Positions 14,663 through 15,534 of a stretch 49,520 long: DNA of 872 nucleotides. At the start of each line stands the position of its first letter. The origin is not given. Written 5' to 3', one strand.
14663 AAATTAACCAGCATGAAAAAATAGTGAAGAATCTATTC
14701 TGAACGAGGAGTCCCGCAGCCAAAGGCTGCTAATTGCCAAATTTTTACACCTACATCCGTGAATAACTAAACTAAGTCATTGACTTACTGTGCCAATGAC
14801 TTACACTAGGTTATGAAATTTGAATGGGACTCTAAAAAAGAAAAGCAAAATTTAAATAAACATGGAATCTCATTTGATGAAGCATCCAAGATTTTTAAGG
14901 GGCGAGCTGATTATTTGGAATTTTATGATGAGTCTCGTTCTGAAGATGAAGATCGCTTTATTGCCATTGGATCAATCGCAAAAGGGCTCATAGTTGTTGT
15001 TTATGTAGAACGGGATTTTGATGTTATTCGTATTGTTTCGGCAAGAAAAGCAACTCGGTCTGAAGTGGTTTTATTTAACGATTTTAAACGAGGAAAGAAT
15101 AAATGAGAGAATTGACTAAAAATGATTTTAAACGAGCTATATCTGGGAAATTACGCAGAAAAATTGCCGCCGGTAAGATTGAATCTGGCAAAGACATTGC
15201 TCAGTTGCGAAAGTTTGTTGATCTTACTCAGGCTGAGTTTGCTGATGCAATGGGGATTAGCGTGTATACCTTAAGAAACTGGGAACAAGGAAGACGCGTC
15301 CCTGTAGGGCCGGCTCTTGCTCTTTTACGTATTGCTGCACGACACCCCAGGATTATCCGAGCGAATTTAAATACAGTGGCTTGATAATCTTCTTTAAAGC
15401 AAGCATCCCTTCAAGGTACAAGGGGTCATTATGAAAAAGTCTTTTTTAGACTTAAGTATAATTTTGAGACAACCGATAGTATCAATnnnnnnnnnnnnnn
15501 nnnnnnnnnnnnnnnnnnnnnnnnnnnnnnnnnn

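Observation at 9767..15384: tRNA-His-anchored islet with no integrase, packed with toxin-antitoxin-like modules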

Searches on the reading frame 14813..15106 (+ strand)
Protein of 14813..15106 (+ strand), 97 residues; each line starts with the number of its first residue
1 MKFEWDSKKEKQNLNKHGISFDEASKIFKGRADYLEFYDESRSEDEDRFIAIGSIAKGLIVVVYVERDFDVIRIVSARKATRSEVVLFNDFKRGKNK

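Call 11: search_protein_families(library=pfam, max_evalue=0.01, proteins=[window:14813-15106:+])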
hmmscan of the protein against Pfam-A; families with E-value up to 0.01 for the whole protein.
window:14813-15106:+ (97 aa): 1 family
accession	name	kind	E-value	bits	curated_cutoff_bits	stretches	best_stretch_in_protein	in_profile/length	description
PF04365.19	BrnT_toxin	-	1.8e-25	89.5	34.5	1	5-84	1-77/77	Ribonuclease toxin, BrnT, of type II toxin-antitoxin system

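Call 14: find_encoding_contigs(protein=window:14813-15106:+, flank=10000, max_places=10)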
Protein window:14813-15106:+ (97 aa): no gene with exactly this product is on record in the collection.

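Call 24: search_protein_families(library=padloc, max_evalue=0.1, proteins=[window:14813-15106:+])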
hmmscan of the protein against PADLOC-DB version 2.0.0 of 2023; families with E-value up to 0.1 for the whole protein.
window:14813-15106:+ (97 aa): 0 families

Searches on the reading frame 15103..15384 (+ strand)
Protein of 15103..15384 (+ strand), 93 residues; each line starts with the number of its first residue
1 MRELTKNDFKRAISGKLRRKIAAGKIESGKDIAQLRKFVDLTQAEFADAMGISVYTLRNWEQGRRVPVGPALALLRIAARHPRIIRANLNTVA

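Call 15: search_protein_families(library=pfam, max_evalue=0.01, proteins=[window:15103-15384:+])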
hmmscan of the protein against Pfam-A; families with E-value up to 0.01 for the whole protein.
window:15103-15384:+ (93 aa): 6 families
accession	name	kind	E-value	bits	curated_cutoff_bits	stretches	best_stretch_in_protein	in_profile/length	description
PF15731.11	MqsA_antitoxin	-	6.3e-09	36.5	30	1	12-85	55-127/131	Antitoxin component of bacterial toxin-antitoxin system, MqsA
PF01381.28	HTH_3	-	6e-07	29.8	23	1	32-67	1-36/55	Helix-turn-helix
PF13560.12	HTH_31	-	2.5e-06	28.1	27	1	33-72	7-47/64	Helix-turn-helix domain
PF12844.13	HTH_19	-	0.00027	21.2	30.2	1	29-67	1-39/64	Helix-turn-helix domain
PF00376.29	MerR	-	0.00036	20.7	28.2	1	44-62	3-21/38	MerR family regulatory protein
PF08324.17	PUL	-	0.0052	16.5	25.5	1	28-84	41-94/277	PUL domain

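Call 23: search_protein_families(library=ncbifam, max_evalue=0.1, proteins=[window:15103-15384:+])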
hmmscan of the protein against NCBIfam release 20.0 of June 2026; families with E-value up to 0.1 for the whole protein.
window:15103-15384:+ (93 aa): 14 families
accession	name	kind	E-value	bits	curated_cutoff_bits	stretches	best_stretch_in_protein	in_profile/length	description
TIGR03830.1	CxxCG_CxxCG_HTH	subfamily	3.9e-10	39.6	61.8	1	23-86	61-124/127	type II TA system antitoxin MqsA family protein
NF041265.1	NadS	equivalog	2.1e-09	37.6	60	1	30-86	33-89/94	NadS family protein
NF007481.0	PRK10072.1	equivalog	4.7e-09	36.6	110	1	22-86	28-92/96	HTH-type transcriptional regulator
NF041951.1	phage_RstR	subfamily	4.6e-07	30.1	80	1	29-70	4-45/108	RstR family transcriptional repressor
NF040522.1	VC1465_fam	subfamily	1.4e-05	25.1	70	1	34-78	3-47/111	VC1465 family Xer recombination activation factor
TIGR03070.1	couple_hipB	subfamily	1.4e-05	25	71.65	1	29-65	4-40/58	type II toxin-antitoxin system Y4mF family antitoxin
NF047542.1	telomere_Tap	equivalog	2.3e-05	23.3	600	1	30-73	20-63/695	telomere-associated protein Tap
NF007257.0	PRK09706.1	subfamily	5.5e-05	23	101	1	29-75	7-53/135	transcriptional repressor DicA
NF041575.1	antitoxPezA_Strep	equivalog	0.00025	21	290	1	29-63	3-37/158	type II toxin-antitoxin system antitoxin PezA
NF046037.1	carphisopro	domain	0.0021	18.2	38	1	44-81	12-49/54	carph-isopro domain-containing protein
TIGR02937.1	sigma70-ECF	superfamily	0.0093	15.6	42.9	1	29-62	122-155/165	sigma-70 family RNA polymerase sigma factor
TIGR02999.1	Sig-70_X6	subfamily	0.024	14.5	126.15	1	30-64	140-175/183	ECF-type sigma factor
NF047948.1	male_kill_WMK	equivalog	0.024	14.1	300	1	25-64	160-199/300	WO male-killing family protein Wmk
TIGR02983.1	SigE-fam_strep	subfamily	0.06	13.2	141.55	0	35-58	121-144/162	SigE family RNA polymerase sigma factor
